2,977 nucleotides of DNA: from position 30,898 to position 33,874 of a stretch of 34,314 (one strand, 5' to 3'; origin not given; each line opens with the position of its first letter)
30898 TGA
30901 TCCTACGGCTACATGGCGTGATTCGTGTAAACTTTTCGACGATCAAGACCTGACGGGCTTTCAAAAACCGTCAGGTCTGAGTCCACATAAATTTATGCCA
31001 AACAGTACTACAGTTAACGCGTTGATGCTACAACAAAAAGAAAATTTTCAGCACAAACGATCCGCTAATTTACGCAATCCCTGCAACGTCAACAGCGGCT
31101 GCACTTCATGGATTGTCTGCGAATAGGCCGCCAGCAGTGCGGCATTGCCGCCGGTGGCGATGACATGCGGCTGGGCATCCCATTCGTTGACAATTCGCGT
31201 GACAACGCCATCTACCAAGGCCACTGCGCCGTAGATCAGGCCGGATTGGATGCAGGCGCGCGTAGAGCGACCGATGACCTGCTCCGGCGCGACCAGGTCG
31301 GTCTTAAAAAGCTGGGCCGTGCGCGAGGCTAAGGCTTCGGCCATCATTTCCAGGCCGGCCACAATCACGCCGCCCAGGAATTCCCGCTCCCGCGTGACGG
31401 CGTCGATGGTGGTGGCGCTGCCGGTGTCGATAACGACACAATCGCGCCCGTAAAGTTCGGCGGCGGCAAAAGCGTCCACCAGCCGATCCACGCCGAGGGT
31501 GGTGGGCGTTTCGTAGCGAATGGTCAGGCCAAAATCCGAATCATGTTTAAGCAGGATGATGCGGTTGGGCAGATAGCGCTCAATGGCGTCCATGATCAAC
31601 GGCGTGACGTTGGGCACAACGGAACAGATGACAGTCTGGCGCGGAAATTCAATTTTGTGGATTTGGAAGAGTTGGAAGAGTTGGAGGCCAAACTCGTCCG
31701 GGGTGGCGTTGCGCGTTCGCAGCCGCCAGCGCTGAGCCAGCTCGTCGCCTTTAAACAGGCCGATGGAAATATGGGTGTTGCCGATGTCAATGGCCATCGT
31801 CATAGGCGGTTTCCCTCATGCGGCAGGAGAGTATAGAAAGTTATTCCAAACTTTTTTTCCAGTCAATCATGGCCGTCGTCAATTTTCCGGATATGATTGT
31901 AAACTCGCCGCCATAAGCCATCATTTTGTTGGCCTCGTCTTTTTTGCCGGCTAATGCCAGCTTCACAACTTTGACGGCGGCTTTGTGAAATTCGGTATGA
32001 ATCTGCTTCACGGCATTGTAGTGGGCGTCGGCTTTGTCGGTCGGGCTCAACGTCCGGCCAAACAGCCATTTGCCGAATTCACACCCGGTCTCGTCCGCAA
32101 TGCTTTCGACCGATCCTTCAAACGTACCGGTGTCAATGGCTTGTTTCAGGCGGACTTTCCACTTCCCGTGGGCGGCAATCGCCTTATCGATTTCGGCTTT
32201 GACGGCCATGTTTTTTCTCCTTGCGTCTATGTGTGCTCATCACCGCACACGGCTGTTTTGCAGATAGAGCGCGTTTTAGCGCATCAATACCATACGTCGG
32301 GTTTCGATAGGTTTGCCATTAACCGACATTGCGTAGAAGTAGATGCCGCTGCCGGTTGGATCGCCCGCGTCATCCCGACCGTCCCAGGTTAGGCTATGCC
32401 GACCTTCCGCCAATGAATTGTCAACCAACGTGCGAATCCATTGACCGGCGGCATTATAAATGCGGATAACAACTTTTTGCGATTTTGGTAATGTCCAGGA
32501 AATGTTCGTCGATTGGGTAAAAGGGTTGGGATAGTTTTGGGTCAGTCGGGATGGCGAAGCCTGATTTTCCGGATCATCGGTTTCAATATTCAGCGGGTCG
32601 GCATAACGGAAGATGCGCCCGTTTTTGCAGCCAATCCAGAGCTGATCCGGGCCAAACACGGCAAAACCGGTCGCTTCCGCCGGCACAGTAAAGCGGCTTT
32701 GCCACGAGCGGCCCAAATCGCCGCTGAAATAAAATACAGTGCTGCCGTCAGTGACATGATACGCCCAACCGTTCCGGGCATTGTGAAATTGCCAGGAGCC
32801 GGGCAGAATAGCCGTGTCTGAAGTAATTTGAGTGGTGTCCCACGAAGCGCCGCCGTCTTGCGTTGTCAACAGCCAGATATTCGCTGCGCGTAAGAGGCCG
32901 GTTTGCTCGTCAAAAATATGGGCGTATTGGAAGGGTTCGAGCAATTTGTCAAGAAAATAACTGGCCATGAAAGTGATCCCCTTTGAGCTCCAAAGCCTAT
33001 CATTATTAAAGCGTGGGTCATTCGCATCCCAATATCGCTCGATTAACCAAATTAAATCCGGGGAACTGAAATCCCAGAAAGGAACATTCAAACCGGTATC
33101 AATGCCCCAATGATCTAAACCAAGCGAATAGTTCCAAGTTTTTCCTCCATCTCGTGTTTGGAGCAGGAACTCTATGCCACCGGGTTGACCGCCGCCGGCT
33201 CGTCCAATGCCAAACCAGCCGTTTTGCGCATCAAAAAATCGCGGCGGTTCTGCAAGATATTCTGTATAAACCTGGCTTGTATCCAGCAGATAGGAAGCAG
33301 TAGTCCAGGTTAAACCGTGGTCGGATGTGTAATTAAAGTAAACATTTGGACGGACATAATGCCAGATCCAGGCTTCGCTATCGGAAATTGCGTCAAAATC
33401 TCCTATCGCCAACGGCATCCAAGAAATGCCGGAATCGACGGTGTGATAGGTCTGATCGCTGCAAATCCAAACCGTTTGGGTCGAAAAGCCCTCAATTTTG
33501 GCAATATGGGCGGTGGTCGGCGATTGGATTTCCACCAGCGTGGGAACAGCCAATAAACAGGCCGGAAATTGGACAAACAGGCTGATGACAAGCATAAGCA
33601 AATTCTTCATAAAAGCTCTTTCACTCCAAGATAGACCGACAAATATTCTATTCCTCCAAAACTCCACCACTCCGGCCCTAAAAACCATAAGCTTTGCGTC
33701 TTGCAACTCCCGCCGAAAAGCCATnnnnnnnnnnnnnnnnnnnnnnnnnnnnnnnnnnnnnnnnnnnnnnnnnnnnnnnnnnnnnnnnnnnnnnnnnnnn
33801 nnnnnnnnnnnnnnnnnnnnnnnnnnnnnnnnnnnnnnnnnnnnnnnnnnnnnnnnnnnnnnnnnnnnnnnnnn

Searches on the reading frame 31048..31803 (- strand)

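Call 68: search_protein_families(library=pfam, proteins=[window:31048-31803:-], max_evalue=0.01)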
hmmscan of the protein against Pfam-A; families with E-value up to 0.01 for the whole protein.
window:31048-31803:- (251 aa): 1 family
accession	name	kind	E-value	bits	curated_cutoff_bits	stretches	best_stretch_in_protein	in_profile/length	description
PF03309.20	Pan_kinase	-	1.1e-61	208.7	24.7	1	3-203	2-205/205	Type III pantothenate kinase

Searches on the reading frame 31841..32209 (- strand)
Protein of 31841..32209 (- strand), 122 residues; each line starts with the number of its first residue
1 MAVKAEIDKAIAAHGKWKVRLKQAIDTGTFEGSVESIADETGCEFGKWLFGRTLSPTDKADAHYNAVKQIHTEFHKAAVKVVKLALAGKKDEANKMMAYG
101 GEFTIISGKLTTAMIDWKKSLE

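Call 68: search_protein_families(library=pfam, proteins=[window:31841-32209:-], max_evalue=0.01)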
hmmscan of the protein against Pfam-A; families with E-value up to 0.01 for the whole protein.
window:31841-32209:- (122 aa): 2 families
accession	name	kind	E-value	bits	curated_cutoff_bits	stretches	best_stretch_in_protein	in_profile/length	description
PF13682.11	CZB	-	4.2e-12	46.7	29.4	1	14-82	1-64/64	Chemoreceptor zinc-binding domain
PF12729.13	4HB_MCP_1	-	0.0011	19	27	1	57-104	104-153/181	Four helix bundle sensory module for signal transduction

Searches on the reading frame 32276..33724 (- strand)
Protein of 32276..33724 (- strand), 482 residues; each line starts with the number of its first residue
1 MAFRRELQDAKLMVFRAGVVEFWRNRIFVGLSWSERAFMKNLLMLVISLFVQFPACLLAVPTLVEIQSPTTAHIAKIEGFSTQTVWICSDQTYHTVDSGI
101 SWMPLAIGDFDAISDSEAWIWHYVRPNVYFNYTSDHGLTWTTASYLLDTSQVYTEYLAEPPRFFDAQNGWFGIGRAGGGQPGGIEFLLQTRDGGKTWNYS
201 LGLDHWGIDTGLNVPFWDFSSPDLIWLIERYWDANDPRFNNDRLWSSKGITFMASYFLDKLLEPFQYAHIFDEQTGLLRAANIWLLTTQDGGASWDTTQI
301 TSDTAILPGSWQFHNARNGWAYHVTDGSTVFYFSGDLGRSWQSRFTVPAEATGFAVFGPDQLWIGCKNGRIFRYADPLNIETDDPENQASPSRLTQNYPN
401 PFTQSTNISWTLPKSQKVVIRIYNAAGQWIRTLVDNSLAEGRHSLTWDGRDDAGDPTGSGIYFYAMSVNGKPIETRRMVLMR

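Call 68: search_protein_families(library=pfam, proteins=[window:32276-33724:-], max_evalue=0.01)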
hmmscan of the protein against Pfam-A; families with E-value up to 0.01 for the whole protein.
window:32276-33724:- (482 aa): 5 families
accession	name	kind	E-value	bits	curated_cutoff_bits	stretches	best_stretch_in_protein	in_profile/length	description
PF13860.13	FlgD_ig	-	3.1e-11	43.5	27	1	402-468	6-75/79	FlgD Ig-like domain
PF18962.6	Por_Secre_tail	-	3.3e-05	24.5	27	1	398-448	2-49/75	Secretion system C-terminal sorting domain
PF15902.12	Sortilin-Vps10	-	0.00018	20.9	33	1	286-352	4-67/446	Sortilin, neurotensin receptor 3,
PF14870.12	PSII_BNR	-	0.0016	18.2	27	0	272-303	27-58/303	Photosynthesis system II assembly factor YCF48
PF13585.12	CHU_C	-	0.0023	18.5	27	1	414-471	25-75/86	CHU_C Type IX secretion signal domain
